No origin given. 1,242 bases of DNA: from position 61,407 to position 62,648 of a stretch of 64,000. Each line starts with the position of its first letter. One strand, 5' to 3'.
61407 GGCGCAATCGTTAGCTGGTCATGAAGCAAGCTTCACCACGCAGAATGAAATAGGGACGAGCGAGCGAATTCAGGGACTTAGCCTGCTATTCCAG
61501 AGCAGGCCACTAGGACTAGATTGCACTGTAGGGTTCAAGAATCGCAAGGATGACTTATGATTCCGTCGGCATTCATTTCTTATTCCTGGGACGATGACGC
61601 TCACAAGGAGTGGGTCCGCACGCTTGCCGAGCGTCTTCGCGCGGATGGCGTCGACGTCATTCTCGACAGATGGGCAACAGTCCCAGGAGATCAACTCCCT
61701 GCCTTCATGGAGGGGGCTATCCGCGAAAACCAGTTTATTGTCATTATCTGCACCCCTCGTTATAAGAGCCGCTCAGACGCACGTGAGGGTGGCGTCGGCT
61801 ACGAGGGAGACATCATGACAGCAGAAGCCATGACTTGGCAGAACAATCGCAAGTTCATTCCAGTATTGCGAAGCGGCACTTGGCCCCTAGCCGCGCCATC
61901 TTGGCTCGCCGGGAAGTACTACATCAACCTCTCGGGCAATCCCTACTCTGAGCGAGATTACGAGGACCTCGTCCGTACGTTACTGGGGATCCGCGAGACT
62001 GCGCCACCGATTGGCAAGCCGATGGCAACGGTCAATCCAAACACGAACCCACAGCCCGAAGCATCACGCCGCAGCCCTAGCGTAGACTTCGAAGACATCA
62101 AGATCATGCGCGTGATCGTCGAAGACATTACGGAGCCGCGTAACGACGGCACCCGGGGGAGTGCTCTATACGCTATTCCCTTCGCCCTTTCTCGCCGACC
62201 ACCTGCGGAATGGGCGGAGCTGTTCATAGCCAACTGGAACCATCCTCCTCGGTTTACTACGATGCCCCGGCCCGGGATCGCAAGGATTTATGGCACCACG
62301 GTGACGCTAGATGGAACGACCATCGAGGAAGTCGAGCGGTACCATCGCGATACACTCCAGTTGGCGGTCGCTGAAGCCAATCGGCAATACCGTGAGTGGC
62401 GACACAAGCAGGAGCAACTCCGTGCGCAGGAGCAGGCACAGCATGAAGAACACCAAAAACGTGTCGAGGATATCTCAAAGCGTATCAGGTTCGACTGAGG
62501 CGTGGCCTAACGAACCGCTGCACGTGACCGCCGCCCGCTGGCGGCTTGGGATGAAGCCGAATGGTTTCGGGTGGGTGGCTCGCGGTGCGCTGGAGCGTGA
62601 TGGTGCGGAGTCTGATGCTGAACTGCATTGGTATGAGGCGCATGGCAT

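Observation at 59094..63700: Lower-GC accessory island with a Thoeris-like gene pair (membrane protein plus TIR-domain protein) whose partner domains are unrecognised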

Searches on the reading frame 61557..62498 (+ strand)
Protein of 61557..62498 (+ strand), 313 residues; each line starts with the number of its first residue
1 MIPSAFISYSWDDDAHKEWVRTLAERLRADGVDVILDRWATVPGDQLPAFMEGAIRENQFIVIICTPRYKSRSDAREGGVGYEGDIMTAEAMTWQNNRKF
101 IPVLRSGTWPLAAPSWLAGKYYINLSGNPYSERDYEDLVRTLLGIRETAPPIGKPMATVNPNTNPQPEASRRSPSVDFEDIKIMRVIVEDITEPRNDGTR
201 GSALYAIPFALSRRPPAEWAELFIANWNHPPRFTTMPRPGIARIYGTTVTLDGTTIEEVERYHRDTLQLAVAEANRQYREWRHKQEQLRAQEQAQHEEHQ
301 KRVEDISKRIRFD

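Call 3: search_protein_families(library=pfam, proteins=[window:61557-62498:+], max_evalue=0.1)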
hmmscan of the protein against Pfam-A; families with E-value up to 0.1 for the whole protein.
window:61557-62498:+ (313 aa): 3 families
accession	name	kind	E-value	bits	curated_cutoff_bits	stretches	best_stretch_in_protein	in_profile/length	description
PF13676.11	TIR_2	-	6.3e-21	75.5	28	1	6-138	2-121/122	TIR domain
PF08357.16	SEFIR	-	7.6e-16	59.2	23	1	5-104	3-118/150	SEFIR domain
PF22554.1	Chap-C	-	0.004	18.2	27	1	248-299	18-69/91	TY-Chap C-terminal domain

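Call 4: search_protein_families(library=padloc, proteins=[window:61557-62498:+], max_evalue=0.1)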
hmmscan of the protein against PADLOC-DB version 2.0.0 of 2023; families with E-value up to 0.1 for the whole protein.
window:61557-62498:+ (313 aa): 4 families
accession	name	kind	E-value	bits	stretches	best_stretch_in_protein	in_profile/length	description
PDLC03957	bSEFIR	-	1.4e-65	220.8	1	3-206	39-248/412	-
PDLC05062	PDC-S66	-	3.7e-08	31.2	1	6-72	152-216/282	-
PDLC02421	Aga_TIR-PNTD1-PNTD2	-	0.0028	14.8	1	6-102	7-97/430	Class I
PDLC02403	Aga_TIR-PNTD1-PNTD2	-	0.01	12.9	1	12-106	13-99/443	Class I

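Call 5: search_protein_families(library=ncbifam, proteins=[window:61557-62498:+], max_evalue=0.1)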
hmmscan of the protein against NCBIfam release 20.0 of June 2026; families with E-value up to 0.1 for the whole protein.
window:61557-62498:+ (313 aa): 1 family
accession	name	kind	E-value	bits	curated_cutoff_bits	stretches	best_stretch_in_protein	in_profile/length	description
NF003434.0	PRK04950.1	equivalog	0.022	14.7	127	1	248-303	80-135/205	RNA chaperone ProQ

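Call 6: search_solved_structures(query=window:61557-62498:+, max_evalue=1, show_alignments=2)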
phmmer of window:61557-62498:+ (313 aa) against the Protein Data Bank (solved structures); distinct sequences matched with E-value up to 1: 9.
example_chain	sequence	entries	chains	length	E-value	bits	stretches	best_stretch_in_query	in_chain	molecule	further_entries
5y8e_A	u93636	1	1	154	1.7e-20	76.4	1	3-141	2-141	Sefir domain protein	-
5y8f_A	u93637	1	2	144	2.4e-20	75.9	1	3-122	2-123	Sefir domain protein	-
3h16_A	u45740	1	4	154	5.3e-05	25.5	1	5-71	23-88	TIR protein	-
7uwg_A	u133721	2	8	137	0.011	17.8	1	6-103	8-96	Molecular chaperone Tir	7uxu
8g83_A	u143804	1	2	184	0.023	16.8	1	6-92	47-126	NAD(+) hydrolase AbTIR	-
7uxr_A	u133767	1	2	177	0.17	13.9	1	6-72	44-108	TIR domain protein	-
4p98_A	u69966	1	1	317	0.66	12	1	9-57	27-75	Extracellular solute-binding protein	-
5uvq_A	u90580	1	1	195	0.78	11.8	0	3-78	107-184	Scabin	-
2ln3_A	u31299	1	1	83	0.84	11.7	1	248-300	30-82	DE NOVO DESIGNED PROTEIN OR135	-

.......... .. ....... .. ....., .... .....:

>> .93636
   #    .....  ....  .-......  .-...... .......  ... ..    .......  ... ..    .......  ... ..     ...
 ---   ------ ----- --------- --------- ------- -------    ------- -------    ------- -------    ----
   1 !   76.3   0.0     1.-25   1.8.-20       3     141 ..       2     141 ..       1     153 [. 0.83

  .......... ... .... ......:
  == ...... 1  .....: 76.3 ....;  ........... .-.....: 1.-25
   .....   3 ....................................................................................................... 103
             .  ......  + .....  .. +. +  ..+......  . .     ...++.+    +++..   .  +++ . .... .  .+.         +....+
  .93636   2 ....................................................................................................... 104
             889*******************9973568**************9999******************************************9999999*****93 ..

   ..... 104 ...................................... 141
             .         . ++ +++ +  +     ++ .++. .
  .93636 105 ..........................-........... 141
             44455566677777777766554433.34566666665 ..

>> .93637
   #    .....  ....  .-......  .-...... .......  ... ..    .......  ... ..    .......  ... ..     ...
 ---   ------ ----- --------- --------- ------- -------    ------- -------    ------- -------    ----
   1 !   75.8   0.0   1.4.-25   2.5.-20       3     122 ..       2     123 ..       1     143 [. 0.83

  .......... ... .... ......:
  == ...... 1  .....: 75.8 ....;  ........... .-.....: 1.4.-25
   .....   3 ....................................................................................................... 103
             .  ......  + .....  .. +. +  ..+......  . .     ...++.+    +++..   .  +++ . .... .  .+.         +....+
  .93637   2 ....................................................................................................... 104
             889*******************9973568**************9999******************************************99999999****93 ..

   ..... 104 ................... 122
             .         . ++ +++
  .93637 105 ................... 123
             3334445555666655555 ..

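Call 15: find_homologous_proteins(query=window:61557-62498:+)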
Query window:61557-62498:+ (313 aa): 3327 proteins with E <= 0.001 among 5821 candidates; the best 120 are listed.
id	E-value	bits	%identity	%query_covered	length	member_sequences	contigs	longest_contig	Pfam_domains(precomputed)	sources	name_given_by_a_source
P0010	2.2e-212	722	100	100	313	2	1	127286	PF08357.17,PF13676.12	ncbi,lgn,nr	ncbi:MAG: toll/interleukin-1 receptor domain-containing protein [Deltaproteobacteria bacterium]|nr:t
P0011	3.3e-186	636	88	100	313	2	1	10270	PF08357.17,PF13676.12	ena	-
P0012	8.1e-184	628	88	100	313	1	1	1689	PF08357.17,PF13676.12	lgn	-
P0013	2.8e-179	613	84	100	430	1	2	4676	PF08357.17,PF13676.12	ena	-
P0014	1.3e-178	611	83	100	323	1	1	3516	PF08357.17,PF13676.12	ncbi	-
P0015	2.4e-178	610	85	100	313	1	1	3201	PF08357.17,PF13676.12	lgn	-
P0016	1.2e-169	581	82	100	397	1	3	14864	PF08357.17,PF13676.12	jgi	-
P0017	1.9e-168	577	80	100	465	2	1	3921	PF08357.17,PF13676.12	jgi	-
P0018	1.1e-166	572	79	100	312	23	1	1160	PF08357.17,PF13676.12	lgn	-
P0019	4.6e-166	569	79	100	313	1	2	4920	PF08357.17,PF13676.12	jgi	-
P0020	5.9e-165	566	78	100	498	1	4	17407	PF08357.17,PF13676.12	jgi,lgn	jgi:hypothetical protein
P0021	2.4e-164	564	76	100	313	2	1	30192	PF08357.17,PF13676.12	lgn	-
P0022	3.7e-164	563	77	100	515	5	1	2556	PF08357.17,PF13676.12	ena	-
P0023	8.1e-164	562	79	99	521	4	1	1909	PF08357.17,PF13676.12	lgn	-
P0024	1.6e-163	561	78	99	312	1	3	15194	PF08357.17,PF13676.12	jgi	jgi:hypothetical protein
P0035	2.0e-161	554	77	100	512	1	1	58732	PF08357.17,PF13676.12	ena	-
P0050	4.4e-158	543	75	100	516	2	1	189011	PF08357.17,PF13676.12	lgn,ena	-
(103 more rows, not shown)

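Call 18: find_related_loci(query=window:61557-62498:+, collection=genome_contigs, flank=6000)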
Query window:61557-62498:+ (313 aa) in genome_contigs; peptide patterns used: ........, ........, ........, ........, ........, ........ (x = any residue, [..] = any of these).
40 stretches matched a pattern; 15 encode a relative of the query (tblastn E <= 1e-3); 15 distinct loci.
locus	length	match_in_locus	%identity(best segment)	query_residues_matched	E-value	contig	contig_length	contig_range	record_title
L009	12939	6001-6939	73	3-313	4e-152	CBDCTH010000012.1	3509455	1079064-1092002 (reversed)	MAG: Gammaproteobacteria bacterium isolate a8af13e8-0241-4292-a4be-8c867e9427f0 genome assembly, contig: contig_12, whol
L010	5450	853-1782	71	2-313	2e-153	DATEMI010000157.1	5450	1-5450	MAG TPA_asm: Terriglobales bacterium isolate SMAG_U8938 k141_1422868, whole genome shotgun sequence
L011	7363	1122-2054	71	3-313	3e-151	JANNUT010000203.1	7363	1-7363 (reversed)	MAG: Acidobacteriota bacterium isolate SOY_30_concoct_69_sub SOY_30_k141_618994, whole genome shotgun sequence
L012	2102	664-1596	70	1-313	7e-162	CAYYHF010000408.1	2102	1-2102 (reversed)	MAG TPA_asm: uncultured Clostridia bacterium isolate binchicken_co139_230 genome assembly, contig: NODE_148731_length_21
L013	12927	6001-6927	57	3-313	8e-122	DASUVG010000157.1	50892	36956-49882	MAG TPA_asm: Longimicrobium sp. isolate SMAG_U1809 k141_272881, whole genome shotgun sequence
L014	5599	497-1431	78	1-313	2e-145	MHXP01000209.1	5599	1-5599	MAG: Planctomycetes bacterium GWA2_39_15 gwa2_scaffold_76375, whole genome shotgun sequence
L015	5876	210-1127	55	2-313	6e-113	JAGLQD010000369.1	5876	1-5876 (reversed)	MAG: Candidatus Sabulitectum sp. isolate RS_8_35 ROV157_8.bin.35.fa_369, whole genome shotgun sequence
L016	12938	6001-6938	84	1-313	1e-153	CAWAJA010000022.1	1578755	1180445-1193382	MAG: uncultured Acidobacteriaceae bacterium isolate MFD02579.bin.2.7 genome assembly, contig: contig_8618, whole genome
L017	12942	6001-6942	55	3-313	4e-112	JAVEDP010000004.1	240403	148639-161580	MAG: Pyrinomonadaceae bacterium isolate BP_18 scaffold_1484293, whole genome shotgun sequence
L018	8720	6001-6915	55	4-313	1e-105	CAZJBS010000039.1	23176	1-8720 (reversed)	MAG TPA_asm: uncultured Bacteroidota bacterium isolate binchicken_co16_299 genome assembly, contig: NODE_3693_length_231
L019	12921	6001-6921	50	3-313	2e-103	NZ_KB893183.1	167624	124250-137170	Spirosoma panaciterrae DSM 21099 B153DRAFT_scaffold_19.20, whole genome shotgun sequence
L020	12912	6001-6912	50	2-313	1e-98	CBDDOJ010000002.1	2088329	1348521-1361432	MAG: Arenicellales bacterium isolate a9d0d3a5-81af-420e-bf60-509b1b1d7e24 genome assembly, contig: contig_2, whole genom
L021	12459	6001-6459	67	2-154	4e-68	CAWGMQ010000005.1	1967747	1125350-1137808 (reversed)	MAG: uncultured Planctomycetota bacterium isolate MFD09567.bin.1.13 genome assembly, contig: contig_2, whole genome shot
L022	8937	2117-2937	65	1-278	2e-62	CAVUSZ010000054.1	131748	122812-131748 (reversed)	MAG: uncultured beta proteobacterium isolate MFD00962.bin.3.90 genome assembly, contig: contig_80087, whole genome shotg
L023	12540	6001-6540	41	3-179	2e-38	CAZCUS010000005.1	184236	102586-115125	MAG TPA_asm: uncultured Novosphingobium sp. isolate binchicken_co179_39 genome assembly, contig: NODE_362_length_184236_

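Call 47: predict_structure(alignment_id=A2)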
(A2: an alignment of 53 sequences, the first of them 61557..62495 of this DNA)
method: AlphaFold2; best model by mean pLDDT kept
length: 313 residues; sequences in the alignment: 53
mean_pLDDT: 76.2   pTM: 0.46
mean pLDDT of the five models: 76.2, 72.7, 71.4, 69.0, 65.8
residues with pLDDT >= 90: 66; 70-90: 161; 50-70: 45; < 50: 41
segments of 3 or more residues with pLDDT < 50: 77-81, 92-95, 146-176
pLDDT, mean of each block of 10 residues (from residue 1): 83 84 93 78 67 80 87 58 54 58 88 75 87 88 59 33 32 53 87 77 83 92 89 65 91 84 83 92 89 90 87 70
secondary structure, 60 per line:
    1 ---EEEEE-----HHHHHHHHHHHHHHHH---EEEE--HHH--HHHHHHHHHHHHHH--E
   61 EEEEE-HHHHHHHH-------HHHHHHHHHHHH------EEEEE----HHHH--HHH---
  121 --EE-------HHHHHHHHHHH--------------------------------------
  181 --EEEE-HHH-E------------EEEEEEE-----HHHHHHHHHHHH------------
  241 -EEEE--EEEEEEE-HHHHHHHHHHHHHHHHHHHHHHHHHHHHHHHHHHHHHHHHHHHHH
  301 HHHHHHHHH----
elements in order: E4-8 H14-29 E33-36 H44-57 E60-65 H67-74 H82-93 E100-104 H109-112 H132-142 E183-186 E205-211 H217-228 E242-245 E248-254 H256-309

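Call 52: search_protein_families(library=pfam, proteins=[L021:5974-9453:+, L023:5938-6891:+, P0035, P0050], max_evalue=0.01)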
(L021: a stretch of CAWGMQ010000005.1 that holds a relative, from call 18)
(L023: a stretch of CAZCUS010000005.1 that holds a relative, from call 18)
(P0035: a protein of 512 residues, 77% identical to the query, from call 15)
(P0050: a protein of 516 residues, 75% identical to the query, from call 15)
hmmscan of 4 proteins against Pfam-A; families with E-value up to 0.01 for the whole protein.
L021:5974-9453:+ (1159 aa): 6 families
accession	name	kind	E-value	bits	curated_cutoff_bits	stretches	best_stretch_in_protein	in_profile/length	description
PF20703.3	nSTAND1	-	1.4e-107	361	27.1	1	211-615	1-378/379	Novel STAND NTPase 1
PF03781.23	FGE-sulfatase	-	6.8e-40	137.8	23.3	1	925-1154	5-255/255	Sulfatase-modifying factor enzyme 1-like domain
PF13676.11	TIR_2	-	5e-20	72.6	28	1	14-147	2-122/122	TIR domain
PF08357.16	SEFIR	-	1.2e-14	55.3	23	1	12-124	2-130/150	SEFIR domain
PF13191.12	AAA_16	-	5.3e-05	24.2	32.6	1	226-350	2-144/167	AAA ATPase domain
PF13555.12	AAA_29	-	0.008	16.3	27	0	232-259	12-39/61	P-loop containing region of AAA domain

L023:5938-6891:+ (317 aa): 2 families
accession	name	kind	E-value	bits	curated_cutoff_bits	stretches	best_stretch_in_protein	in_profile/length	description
PF13676.11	TIR_2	-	5.2e-18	66.1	28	1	24-159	1-119/122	TIR domain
PF08357.16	SEFIR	-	3e-15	57.2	23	1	23-123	2-98/150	SEFIR domain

P0035 (512 aa): 2 families
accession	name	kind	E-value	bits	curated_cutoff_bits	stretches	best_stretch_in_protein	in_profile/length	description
PF13676.11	TIR_2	-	8.5e-21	75.1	28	1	205-337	2-121/122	TIR domain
PF08357.16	SEFIR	-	1e-16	62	23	1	204-316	3-131/150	SEFIR domain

P0050 (516 aa): 2 families
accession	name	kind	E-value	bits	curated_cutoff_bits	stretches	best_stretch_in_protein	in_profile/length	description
PF13676.11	TIR_2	-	1.5e-20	74.3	28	1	209-341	2-121/122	TIR domain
PF08357.16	SEFIR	-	1.8e-16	61.2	23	1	208-320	3-131/150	SEFIR domain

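Call 66: find_encoding_contigs(protein=P0011, flank=5000, max_places=2)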
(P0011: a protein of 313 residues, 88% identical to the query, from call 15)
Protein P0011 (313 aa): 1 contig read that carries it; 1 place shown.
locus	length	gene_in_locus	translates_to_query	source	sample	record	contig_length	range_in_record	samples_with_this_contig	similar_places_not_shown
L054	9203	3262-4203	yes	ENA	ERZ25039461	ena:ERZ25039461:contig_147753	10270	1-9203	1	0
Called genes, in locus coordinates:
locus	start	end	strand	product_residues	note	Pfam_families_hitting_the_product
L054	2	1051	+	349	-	?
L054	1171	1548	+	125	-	PF13451:zf_Tbcl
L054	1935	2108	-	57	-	-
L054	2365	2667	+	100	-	-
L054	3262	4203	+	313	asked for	PF08357:SEFIR, PF13676:TIR_2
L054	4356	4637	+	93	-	-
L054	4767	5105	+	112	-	-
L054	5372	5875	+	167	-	PF01555:N6_N4_Mtase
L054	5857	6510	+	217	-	-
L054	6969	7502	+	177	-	-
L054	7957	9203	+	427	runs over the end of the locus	PF04851:ResIII (faint)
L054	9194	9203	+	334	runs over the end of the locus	PF19778:RE_endonuc (weak)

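Call 67: find_encoding_contigs(protein=P0016, flank=5000, max_places=2)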
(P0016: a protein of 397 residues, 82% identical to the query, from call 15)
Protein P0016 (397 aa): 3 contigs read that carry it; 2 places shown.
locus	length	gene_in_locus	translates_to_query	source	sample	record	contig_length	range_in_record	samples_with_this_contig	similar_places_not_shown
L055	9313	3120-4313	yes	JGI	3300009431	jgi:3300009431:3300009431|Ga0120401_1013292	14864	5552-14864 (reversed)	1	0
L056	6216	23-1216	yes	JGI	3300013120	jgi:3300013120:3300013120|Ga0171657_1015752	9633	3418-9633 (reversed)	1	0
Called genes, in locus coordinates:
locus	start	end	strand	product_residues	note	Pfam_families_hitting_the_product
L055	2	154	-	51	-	?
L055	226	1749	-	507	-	PF00370:FGGY_N, PF02782:FGGY_C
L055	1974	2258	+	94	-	PF05015:HigB-like_toxin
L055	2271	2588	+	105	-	PF01381:HTH_3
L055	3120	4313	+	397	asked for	PF08357:SEFIR, PF13676:TIR_2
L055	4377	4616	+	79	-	-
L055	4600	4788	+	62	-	-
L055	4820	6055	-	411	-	PF01261:AP_endonuc_2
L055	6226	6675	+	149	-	PF13428:TPR_14 (faint), PF13431:TPR_17 (faint), PF13181:TPR_8 (faint), PF13432:TPR_16 (faint), PF00515:TPR_1 (weak), PF07719:TPR_2 (weak), PF13414:TPR_11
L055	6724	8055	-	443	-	PF02366:PMT (weak)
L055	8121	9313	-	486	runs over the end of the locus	PF01408:GFO_IDH_MocA, PF19051:GFO_IDH_MocA_C2, PF22725:GFO_IDH_MocA_C3 (weak), PF19051:GFO_IDH_MocA_C2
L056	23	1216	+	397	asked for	PF08357:SEFIR, PF13676:TIR_2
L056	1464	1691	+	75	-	-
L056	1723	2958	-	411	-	PF01261:AP_endonuc_2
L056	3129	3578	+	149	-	PF13428:TPR_14 (faint), PF13431:TPR_17 (faint), PF13181:TPR_8 (faint), PF13432:TPR_16 (faint), PF00515:TPR_1 (weak), PF07719:TPR_2 (weak), PF13414:TPR_11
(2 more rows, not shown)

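Call 68: find_encoding_contigs(protein=P0021, flank=5000, max_places=2)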
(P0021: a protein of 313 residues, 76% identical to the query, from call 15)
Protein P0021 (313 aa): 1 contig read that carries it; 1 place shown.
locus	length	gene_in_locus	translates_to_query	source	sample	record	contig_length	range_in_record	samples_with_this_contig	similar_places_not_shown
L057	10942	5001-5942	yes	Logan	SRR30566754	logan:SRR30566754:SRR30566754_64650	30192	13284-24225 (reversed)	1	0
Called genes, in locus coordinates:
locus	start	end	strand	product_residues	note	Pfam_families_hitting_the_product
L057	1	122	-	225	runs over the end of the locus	-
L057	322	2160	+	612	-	PF02463:SMC_N, PF11398:DUF2813, PF13175:AAA_15, PF13476:AAA_23, PF13304:AAA_21, PF13175:AAA_15, PF11398:DUF2813 (weak), PF20469:OLD-like_TOPRIM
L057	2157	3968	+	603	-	PF00580:UvrD-helicase (weak), PF01443:Viral_helicase1 (faint), PF13245:AAA_19, PF13604:AAA_30 (faint), PF00580:UvrD-helicase, PF13361:UvrD_C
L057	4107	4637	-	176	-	-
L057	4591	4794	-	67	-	-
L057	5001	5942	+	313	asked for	PF08357:SEFIR, PF13676:TIR_2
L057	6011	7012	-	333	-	PF00589:Phage_integrase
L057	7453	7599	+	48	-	-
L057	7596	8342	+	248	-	PF13529:Peptidase_C39_2 (weak)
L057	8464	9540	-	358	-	PF01820:Dala_Dala_lig_N, PF02655:ATP-grasp_3, PF07478:Dala_Dala_lig_C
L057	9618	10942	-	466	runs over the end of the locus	PF08245:Mur_ligase_M, PF02875:Mur_ligase_C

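Call 77: find_related_loci(query=A2, collection=viral_contigs, flank=6000)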
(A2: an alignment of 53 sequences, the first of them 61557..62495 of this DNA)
Query A2 (313 aa) in viral_contigs; peptide patterns used: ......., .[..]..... (x = any residue, [..] = any of these).
103 stretches matched a pattern; 11 encode a relative of the query (tblastn E <= 1e-3); 11 distinct loci.
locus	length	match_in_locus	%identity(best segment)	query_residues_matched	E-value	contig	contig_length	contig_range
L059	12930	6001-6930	44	2-312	1e-91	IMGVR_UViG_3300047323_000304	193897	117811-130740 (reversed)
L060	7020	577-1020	44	5-155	2e-38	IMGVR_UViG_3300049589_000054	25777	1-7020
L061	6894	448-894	40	5-153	1e-33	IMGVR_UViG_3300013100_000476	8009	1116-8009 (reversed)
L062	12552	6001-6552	29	4-185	5e-26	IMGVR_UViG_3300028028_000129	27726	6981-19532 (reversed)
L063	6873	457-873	36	3-142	6e-26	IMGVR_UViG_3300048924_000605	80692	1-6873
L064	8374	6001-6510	35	7-177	2e-22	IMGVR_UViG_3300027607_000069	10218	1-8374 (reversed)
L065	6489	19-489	31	6-161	7e-22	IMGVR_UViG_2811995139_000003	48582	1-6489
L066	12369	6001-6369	33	5-126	6e-17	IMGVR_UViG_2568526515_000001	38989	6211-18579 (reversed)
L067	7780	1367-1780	29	6-142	2e-15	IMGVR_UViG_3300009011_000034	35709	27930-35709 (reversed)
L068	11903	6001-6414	29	6-142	6e-15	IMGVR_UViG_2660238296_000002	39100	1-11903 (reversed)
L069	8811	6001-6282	39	5-99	9e-15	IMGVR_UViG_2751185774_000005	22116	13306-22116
